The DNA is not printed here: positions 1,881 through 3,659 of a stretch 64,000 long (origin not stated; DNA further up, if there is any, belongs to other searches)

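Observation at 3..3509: Three consecutive proteins carry polyprenyl-P sugar-phosphate transferase domains, but only the middle one is canonical; the flanking ones are fusions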

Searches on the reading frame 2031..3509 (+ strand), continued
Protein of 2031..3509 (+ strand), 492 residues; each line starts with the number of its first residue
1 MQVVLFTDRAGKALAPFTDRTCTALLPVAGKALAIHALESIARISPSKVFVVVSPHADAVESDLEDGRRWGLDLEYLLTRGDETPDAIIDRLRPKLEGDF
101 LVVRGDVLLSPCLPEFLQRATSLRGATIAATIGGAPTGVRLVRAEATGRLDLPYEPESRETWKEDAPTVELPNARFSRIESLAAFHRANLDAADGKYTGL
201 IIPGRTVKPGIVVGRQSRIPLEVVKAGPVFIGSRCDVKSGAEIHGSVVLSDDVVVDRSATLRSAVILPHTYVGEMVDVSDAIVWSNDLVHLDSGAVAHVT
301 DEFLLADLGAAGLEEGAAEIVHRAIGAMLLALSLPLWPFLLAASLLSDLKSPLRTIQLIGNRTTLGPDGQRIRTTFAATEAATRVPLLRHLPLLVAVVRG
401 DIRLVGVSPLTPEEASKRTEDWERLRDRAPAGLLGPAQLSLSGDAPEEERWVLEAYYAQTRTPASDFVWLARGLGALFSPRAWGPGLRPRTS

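Call 10: find_encoding_contigs(protein=P0008, flank=10000, max_places=2)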
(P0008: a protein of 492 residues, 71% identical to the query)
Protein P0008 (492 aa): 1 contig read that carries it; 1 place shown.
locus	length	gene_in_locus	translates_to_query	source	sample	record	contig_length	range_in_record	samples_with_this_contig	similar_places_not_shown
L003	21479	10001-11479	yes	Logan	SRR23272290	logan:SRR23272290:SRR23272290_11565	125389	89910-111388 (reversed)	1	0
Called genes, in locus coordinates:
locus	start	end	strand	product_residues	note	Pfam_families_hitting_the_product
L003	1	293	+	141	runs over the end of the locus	PF13581:HATPase_c_2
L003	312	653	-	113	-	PF01740:STAS, PF13466:STAS_2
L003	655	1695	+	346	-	PF02563:Poly_export, PF10531:SLBB, PF22461:SLBB_2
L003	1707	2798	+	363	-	PF13439:Glyco_transf_4, PF20706:GT4-conflict, PF00534:Glycos_transf_1, PF13692:Glyco_trans_1_4, PF13524:Glyco_trans_1_2 (weak)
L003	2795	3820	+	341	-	PF00535:Glycos_transf_2, PF10111:Glyco_tranf_2_2 (faint), PF13641:Glyco_tranf_2_3 (weak), PF13632:Glyco_trans_2_3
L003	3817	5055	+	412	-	PF13439:Glyco_transf_4 (faint), PF20706:GT4-conflict, PF00534:Glycos_transf_1, PF13692:Glyco_trans_1_4, PF13524:Glyco_trans_1_2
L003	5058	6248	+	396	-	PF00535:Glycos_transf_2, PF13641:Glyco_tranf_2_3, PF13632:Glyco_trans_2_3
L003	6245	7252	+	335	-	PF10111:Glyco_tranf_2_2 (faint), PF13641:Glyco_tranf_2_3, PF00535:Glycos_transf_2, PF13632:Glyco_trans_2_3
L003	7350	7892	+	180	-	PF00132:Hexapep (weak)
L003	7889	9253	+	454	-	PF02397:Bac_transf, PF03808:Glyco_tran_WecG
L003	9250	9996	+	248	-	PF02397:Bac_transf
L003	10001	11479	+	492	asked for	PF00483:NTP_transferase (weak), PF25084:LbH_EIF2B (weak), PF25087:GMPPB_C (weak), PF02397:Bac_transf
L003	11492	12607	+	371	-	PF02811:PHP (weak), PF13263:PHP_C, PF01740:STAS, PF13466:STAS_2 (weak)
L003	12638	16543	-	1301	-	PF18076:FGAR-AT_N, PF18072:FGAR-AT_linker, PF02769:AIRS_C, PF22689:FGAR-AT_PurM_N-like, PF02769:AIRS_C, PF13507:GATase_5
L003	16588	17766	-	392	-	PF02515:CoA_transf_3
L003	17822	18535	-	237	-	PF01128:IspD (weak), PF12804:NTP_transf_3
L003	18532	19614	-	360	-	PF00266:Aminotran_5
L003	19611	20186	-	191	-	PF02775:TPP_enzyme_C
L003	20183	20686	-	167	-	PF02776:TPP_enzyme_N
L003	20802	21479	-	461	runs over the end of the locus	PF13560:HTH_31 (faint)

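Call 11: find_encoding_contigs(protein=P0002, flank=10000, max_places=2)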
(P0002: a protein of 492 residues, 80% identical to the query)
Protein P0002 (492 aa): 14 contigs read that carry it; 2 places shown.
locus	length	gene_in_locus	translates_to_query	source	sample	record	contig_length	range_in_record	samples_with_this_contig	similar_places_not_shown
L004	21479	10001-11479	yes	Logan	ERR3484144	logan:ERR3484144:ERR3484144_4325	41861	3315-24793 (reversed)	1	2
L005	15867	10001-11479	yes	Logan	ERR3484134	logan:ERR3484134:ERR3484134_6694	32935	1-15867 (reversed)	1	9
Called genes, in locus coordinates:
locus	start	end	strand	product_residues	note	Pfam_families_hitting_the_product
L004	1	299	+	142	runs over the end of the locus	PF13581:HATPase_c_2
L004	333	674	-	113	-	PF01740:STAS, PF13466:STAS_2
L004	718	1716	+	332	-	PF02563:Poly_export, PF10531:SLBB, PF22461:SLBB_2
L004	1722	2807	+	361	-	PF13439:Glyco_transf_4, PF20706:GT4-conflict, PF00534:Glycos_transf_1, PF13692:Glyco_trans_1_4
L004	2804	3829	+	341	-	PF00535:Glycos_transf_2, PF13641:Glyco_tranf_2_3, PF13632:Glyco_trans_2_3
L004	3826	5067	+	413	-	PF13439:Glyco_transf_4 (weak), PF20706:GT4-conflict, PF00534:Glycos_transf_1, PF13692:Glyco_trans_1_4, PF13524:Glyco_trans_1_2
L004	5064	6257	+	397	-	PF13641:Glyco_tranf_2_3, PF00535:Glycos_transf_2, PF13632:Glyco_trans_2_3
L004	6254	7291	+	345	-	PF13641:Glyco_tranf_2_3, PF00535:Glycos_transf_2, PF10111:Glyco_tranf_2_2 (faint), PF13632:Glyco_trans_2_3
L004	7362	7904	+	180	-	PF00132:Hexapep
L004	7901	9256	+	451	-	PF02397:Bac_transf, PF03808:Glyco_tran_WecG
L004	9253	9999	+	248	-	PF02397:Bac_transf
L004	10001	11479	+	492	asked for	PF00483:NTP_transferase (weak), PF25087:GMPPB_C (weak), PF02397:Bac_transf (weak)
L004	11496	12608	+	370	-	PF02811:PHP (weak), PF13263:PHP_C, PF01740:STAS, PF13466:STAS_2 (weak)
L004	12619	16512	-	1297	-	PF18076:FGAR-AT_N, PF18072:FGAR-AT_linker, PF02769:AIRS_C, PF22689:FGAR-AT_PurM_N-like, PF02769:AIRS_C, PF13507:GATase_5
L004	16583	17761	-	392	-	PF02515:CoA_transf_3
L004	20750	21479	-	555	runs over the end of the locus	PF13714:PEP_mutase, PF00463:ICL (weak), PF00483:NTP_transferase (weak), PF12804:NTP_transf_3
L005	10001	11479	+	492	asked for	PF00483:NTP_transferase (weak), PF25087:GMPPB_C (weak), PF02397:Bac_transf (weak)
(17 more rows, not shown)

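Call 23: find_related_loci(query=A2, collection=genome_contigs, flank=10000)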
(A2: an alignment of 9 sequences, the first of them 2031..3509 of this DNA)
Query A2 (492 aa) in genome_contigs; peptide patterns used: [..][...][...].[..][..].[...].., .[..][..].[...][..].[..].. (x = any residue, [..] = any of these).
146 stretches matched a pattern; 87 encode a relative of the query (tblastn E <= 1e-3); the best 80 are kept; 79 distinct loci.
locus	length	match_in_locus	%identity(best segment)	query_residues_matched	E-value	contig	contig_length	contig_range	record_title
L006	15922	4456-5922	70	1-489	0e+0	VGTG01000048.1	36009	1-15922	MAG: Deltaproteobacteria bacterium isolate K_DeepCast_65m_m2_035 K_DeepCast_65m_m2_035_Ga0194128_10001841, whole genome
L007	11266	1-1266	79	71-492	0e+0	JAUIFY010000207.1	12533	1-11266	MAG: bacterium isolate Co_bin.122 NODE_27991_length_12533_cov_1.083186, whole genome shotgun sequence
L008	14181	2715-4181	47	1-489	2e-135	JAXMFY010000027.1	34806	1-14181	MAG: Candidatus Competibacteraceae bacterium isolate STL-PRO99 C2.53.fa-27, whole genome shotgun sequence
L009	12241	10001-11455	49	1-486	1e-131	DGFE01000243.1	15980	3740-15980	MAG TPA_asm: Competibacteraceae bacterium UBA3908 UBA3908_contig_3180, whole genome shotgun sequence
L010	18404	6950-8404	48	1-485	8e-131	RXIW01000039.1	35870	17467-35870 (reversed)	MAG: Candidatus Competibacteraceae bacterium isolate CPB_M38 c_000000000039, whole genome shotgun sequence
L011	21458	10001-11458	47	1-486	2e-128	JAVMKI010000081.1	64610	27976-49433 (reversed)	MAG: Candidatus Contendobacter sp. isolate SCELSE-7-Con RS32308SPAdes_bin.011_0000000081, whole genome shotgun sequence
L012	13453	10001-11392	47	1-482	5e-128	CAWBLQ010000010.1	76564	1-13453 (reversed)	MAG: Candidatus Binataceae bacterium isolate MFD02248.bin.1.59 genome assembly, contig: contig_6085, whole genome shotgu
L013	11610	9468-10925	47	1-485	4e-126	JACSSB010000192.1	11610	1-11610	MAG: Phycisphaerales bacterium isolate GAO1 contig-70_7395, whole genome shotgun sequence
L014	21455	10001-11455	46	1-485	1e-125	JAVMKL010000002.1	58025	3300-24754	MAG: Candidatus Competibacter sp. isolate SCELSE-6-Com RS41505SPAdes_bin.009_0000000002, whole genome shotgun sequence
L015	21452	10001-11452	45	2-485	2e-125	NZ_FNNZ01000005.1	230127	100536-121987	Thiocapsa roseopersicina strain DSM 217, whole genome shotgun sequence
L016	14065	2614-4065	45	2-485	2e-125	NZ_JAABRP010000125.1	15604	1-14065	MAG: Thiocapsa sp. isolate S07.Bin152 Scaffold_90, whole genome shotgun sequence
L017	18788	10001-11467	47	1-489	3e-135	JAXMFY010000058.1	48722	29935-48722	MAG: Candidatus Competibacteraceae bacterium isolate STL-PRO99 C2.53.fa-58, whole genome shotgun sequence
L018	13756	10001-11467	44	2-492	9e-125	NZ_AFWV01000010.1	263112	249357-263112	Thiocapsa marina 5811 ctg466, whole genome shotgun sequence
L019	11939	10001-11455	47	1-485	4e-123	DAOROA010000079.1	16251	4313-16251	MAG TPA_asm: Candidatus Competibacter sp. isolate AMR_MDS_5433 NODE_2726_length_16251_cov_8.764325, whole genome shotgun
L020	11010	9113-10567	48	1-485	2e-122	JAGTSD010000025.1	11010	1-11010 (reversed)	MAG: Proteobacteria bacterium isolate CTSoil_131 scaffold_4297, whole genome shotgun sequence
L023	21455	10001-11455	46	1-485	2e-119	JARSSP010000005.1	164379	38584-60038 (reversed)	MAG: Candidatus Contendobacter sp. isolate SCELSE-3-Con NODE_124_length_164379_cov_128.672251, whole genome shotgun sequ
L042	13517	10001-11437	40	1-483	2e-108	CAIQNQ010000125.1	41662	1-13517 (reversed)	MAG: uncultured Methylococcaceae bacterium isolate Ki1-1-6m_bin-0573 genome assembly, contig: bin-0573:125/298, whole ge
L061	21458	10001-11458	40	1-486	6e-94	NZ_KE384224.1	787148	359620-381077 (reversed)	Methylococcus capsulatus str. Texas = ATCC 19069 H156DRAFT_scaffold00001.1, whole genome shotgun sequence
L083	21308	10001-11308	28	1-446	7e-43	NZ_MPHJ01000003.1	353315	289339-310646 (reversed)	Shewanella sp. UCD-KL12 scaffold_2, whole genome shotgun sequence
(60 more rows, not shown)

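Call 35: search_protein_families(library=pfam, proteins=[L061:8739-10010:+, L001:1699-3852:-, L003:7350-7892:+, L003:5058-6248:+, L003:6245-7252:+, L061:11465-12670:+, L061:12636-13082:+], max_evalue=0.01)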
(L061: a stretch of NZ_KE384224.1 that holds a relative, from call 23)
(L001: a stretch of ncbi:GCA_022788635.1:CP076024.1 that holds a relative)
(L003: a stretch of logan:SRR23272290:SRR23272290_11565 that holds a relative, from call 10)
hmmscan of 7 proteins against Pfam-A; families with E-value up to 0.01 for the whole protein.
L061:8739-10010:+ (423 aa): 0 families

L001:1699-3852:- (717 aa): 1 family
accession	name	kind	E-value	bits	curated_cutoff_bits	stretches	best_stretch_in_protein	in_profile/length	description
PF02706.20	Wzz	-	0.008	16.9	25.5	1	24-97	11-79/91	Chain length determinant protein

L003:7350-7892:+ (180 aa): 2 families
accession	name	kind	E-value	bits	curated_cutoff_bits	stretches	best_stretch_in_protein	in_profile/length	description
PF00132.30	Hexapep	-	4.3e-09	36.1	27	1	113-145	2-34/36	Bacterial transferase hexapeptide (six repeats)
PF14602.12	Hexapep_2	-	3.9e-05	23.7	27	1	114-146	3-33/34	Hexapeptide repeat of succinyl-transferase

L003:5058-6248:+ (396 aa): 4 families
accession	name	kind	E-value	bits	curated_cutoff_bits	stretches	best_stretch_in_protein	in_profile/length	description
PF13632.12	Glyco_trans_2_3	-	1.2e-16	61.6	27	1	133-333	2-195/198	Glycosyl transferase family group 2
PF13641.12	Glyco_tranf_2_3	-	8e-16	59.2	27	1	49-270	3-229/230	Glycosyltransferase like family 2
PF00535.33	Glycos_transf_2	-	2.1e-11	44.5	23.3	1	52-211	3-159/168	Glycosyl transferase family 2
PF13506.12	Glyco_transf_21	-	0.0001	22.3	21.7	1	124-217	25-116/174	Glycosyl transferase family 21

L003:6245-7252:+ (335 aa): 5 families
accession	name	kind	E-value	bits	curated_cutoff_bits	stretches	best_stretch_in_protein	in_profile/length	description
PF00535.33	Glycos_transf_2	-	5.1e-24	85.5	23.3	1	12-196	1-167/168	Glycosyl transferase family 2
PF13641.12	Glyco_tranf_2_3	-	4.4e-15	56.8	27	1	9-239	1-217/230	Glycosyltransferase like family 2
PF13632.12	Glyco_trans_2_3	-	2.4e-09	37.8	27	1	90-235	1-124/198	Glycosyl transferase family group 2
PF10111.15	Glyco_tranf_2_2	-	3.5e-08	33.7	27.3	1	20-110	11-104/276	Glycosyltransferase like family 2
PF13506.12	Glyco_transf_21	-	0.00019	21.4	21.7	1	81-200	24-121/174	Glycosyl transferase family 21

L061:11465-12670:+ (401 aa): 3 families
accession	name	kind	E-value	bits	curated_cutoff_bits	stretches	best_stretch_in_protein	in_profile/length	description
PF07228.17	SpoIIE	-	2.6e-41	142.1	25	1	195-400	1-191/192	Stage II sporulation protein E (SpoIIE)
PF00072.30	Response_reg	-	2.7e-27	95.5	30.2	1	3-115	1-111/111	Response regulator receiver domain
PF23198.2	PDE8A_N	-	3.5e-06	27.4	29.6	1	20-84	30-95/147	PDE8A-like, N-terminal domain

L061:12636-13082:+ (148 aa): 1 family
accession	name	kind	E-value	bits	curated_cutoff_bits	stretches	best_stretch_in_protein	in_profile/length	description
PF13581.12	HATPase_c_2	-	9.8e-17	61.6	27.4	1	24-141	3-127/127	Histidine kinase-like ATPase domain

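Call 43: predict_structure(alignment_id=A3)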
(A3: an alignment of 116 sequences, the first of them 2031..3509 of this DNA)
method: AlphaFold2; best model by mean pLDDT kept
length: 492 residues; sequences in the alignment: 116
mean_pLDDT: 90.1   pTM: 0.67
mean pLDDT of the five models: 90.1, 89.8, 89.2, 88.6, 88.2
residues with pLDDT >= 90: 342; 70-90: 126; 50-70: 15; < 50: 9
segments of 3 or more residues with pLDDT < 50: 309-312, 488-492
pLDDT, mean of each block of 10 residues (from residue 1): 95 89 94 97 97 90 92 94 90 94 96 97 95 95 92 87 91 95 97 95 94 96 95 96 97 95 96 92 92 83 55 68 94 96 93 94 79 90 92 95 94 85 81 91 84 86 86 88 65 33
secondary structure, 60 per line:
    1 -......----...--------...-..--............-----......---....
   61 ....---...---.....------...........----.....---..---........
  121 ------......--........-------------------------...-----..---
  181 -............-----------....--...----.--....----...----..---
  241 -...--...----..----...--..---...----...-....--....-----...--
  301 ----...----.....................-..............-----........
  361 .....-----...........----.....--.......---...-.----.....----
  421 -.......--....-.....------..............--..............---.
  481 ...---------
elements in order: E2-7 H33-42 E48-53 H57-64 E74-78 H85-95 E100-104 H113-120 E127-132 E135-142 E168-170 H182-193 E205-208 E211-213 E229-231 E242-244 E247-249 E260-262 E270-272 E277-279 E281-284 E287-290 E296-298 E305-307 H312-332 H334-347 E353-365 E371-381 H386-390 H393-399 E403-405 H412-416 H422-428 E431-434 H436-440 H447-460 H463-476 H480-483

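Call 47: fold_search(model_id=the predicted structure, library=pdb)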
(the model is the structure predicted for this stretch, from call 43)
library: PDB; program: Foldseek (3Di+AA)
matches with E <= 10: 1392; with E <= 0.001: 491
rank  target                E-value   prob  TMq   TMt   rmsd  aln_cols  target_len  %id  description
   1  8x7s_A                8.1e-21  1.00  0.54  0.67   4.7       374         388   18  Crystal structure of tlr0611 (released 2024-11-27)
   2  8x7s_B                2.2e-20  1.00  0.52  0.64   6.3       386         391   18  Crystal structure of tlr0611 (released 2024-11-27)
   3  8x7s_C                3.6e-20  1.00  0.52  0.67   5.9       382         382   18  Crystal structure of tlr0611 (released 2024-11-27)
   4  8yre_D                1.2e-14  1.00  0.45  0.59   5.0       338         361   16  Crystal structure of Arabidopsis VTC1-KJC2 (released 2025-04-02)
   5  8yre_E                8.9e-14  1.00  0.46  0.61   4.7       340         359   18  Crystal structure of Arabidopsis VTC1-KJC2 (released 2025-04-02)
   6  7x8j_A                1.5e-13  1.00  0.46  0.61   5.2       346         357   16  Arabidopsis GDP-D-mannose pyrophosphorylase (VTC1) structure (unliganded) (released 2022-05-18)
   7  8yre_F                1.5e-13  1.00  0.45  0.61   5.2       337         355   18  Crystal structure of Arabidopsis VTC1-KJC2 (released 2025-04-02)
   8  7x8k_B                9.5e-13  1.00  0.46  0.60   5.4       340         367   17  Arabidopsis GDP-D-mannose pyrophosphorylase (VTC1) structure (product-bound) (released 2022-05-18)
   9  7d72_B                1.9e-12  1.00  0.43  0.51   5.7       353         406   14  Cryo-EM structures of human GMPPA/GMPPB complex bound to GDP-Mannose (released 2021-05-05)
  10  7x8j_B                2.8e-12  1.00  0.47  0.63   4.4       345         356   16  Arabidopsis GDP-D-mannose pyrophosphorylase (VTC1) structure (unliganded) (released 2022-05-18)
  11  7x8k_C                3.1e-12  1.00  0.45  0.60   5.2       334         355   17  Arabidopsis GDP-D-mannose pyrophosphorylase (VTC1) structure (product-bound) (released 2022-05-18)
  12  5w5r_O                3.7e-12  1.00  0.39  0.46   7.9       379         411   13  Agrobacterium tumefaciens ADP-glucose pyrophosphorylase P96A mutant bound to activator pyruvate (released 2018-11-14)
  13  7d72_E                3.9e-12  1.00  0.44  0.59   5.2       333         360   16  Cryo-EM structures of human GMPPA/GMPPB complex bound to GDP-Mannose (released 2021-05-05)
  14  5w5r_M                4.4e-12  1.00  0.38  0.45   7.7       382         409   13  Agrobacterium tumefaciens ADP-glucose pyrophosphorylase P96A mutant bound to activator pyruvate (released 2018-11-14)
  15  9hve_I                4.7e-12  1.00  0.40  0.32   8.9       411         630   13  Native human eIF2-eIF2B complex (released 2025-11-19)
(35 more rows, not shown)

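Call 50: list_cluster_members(proteins=[P0001, P0121])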
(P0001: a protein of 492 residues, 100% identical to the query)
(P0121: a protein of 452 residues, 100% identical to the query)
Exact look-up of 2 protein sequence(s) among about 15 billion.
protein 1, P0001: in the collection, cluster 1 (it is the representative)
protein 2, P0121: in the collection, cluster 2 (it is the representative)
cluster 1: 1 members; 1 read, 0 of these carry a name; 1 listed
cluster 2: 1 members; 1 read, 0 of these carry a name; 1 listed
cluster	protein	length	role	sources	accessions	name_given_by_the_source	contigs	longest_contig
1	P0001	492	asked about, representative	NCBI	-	-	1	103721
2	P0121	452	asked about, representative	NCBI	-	-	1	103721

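Call 81: search_protein_families(library=pfam, proteins=[L014:3692-6181:-, L014:6402-7490:+, L014:7661-8668:+, L014:9226-9987:+, L014:11492-12160:+, L014:12274-13539:+, L014:13540-14109:+, L014:14110-14835:+], max_evalue=0.001)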
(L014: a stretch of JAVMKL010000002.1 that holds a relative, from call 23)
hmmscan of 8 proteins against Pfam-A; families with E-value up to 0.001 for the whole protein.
L014:3692-6181:- (829 aa): 4 families
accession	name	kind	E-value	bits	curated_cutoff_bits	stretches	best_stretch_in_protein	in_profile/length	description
PF00122.25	E1-E2_ATPase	-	1.5e-54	184.7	28.1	1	302-483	2-181/181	E1-E2 ATPase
PF00702.32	Hydrolase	-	8e-35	121.4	26.4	1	500-716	2-191/191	haloacid dehalogenase-like hydrolase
PF00403.32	HMA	-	2.5e-15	57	24.8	1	84-141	2-62/62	Heavy-metal-associated domain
PF08282.18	Hydrolase_3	-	0.00022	21.5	20.9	0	692-748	199-255/255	haloacid dehalogenase-like hydrolase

L014:6402-7490:+ (362 aa): 1 family
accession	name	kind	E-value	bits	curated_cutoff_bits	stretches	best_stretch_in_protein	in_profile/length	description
PF00072.30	Response_reg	-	4.9e-28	97.9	30.2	1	6-116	1-109/111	Response regulator receiver domain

L014:7661-8668:+ (335 aa): 0 families

L014:9226-9987:+ (253 aa): 2 families
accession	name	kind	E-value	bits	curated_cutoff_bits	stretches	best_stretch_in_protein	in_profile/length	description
PF01648.25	ACPS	-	4.4e-17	62.6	25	1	131-223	2-98/111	4'-phosphopantetheinyl transferase superfamily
PF22624.1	AASDHPPT_N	-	3.4e-12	46.9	27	1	39-121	8-92/100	4'-phosphopantetheinyl transferase, N-terminal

L014:11492-12160:+ (222 aa): 1 family
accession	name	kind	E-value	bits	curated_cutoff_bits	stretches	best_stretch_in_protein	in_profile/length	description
PF05724.17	TPMT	-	5e-77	258.9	26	1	1-217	1-217/218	Thiopurine S-methyltransferase (TPMT)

L014:12274-13539:+ (421 aa): 0 families

L014:13540-14109:+ (189 aa): 0 families

L014:14110-14835:+ (241 aa): 2 families
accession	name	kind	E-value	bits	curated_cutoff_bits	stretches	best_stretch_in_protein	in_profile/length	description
PF00072.30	Response_reg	-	8e-26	90.8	30.2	1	24-133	1-110/111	Response regulator receiver domain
PF00486.34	Trans_reg_C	-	3.2e-25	88.4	26.2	1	166-237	1-77/77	Transcriptional regulatory protein, C terminal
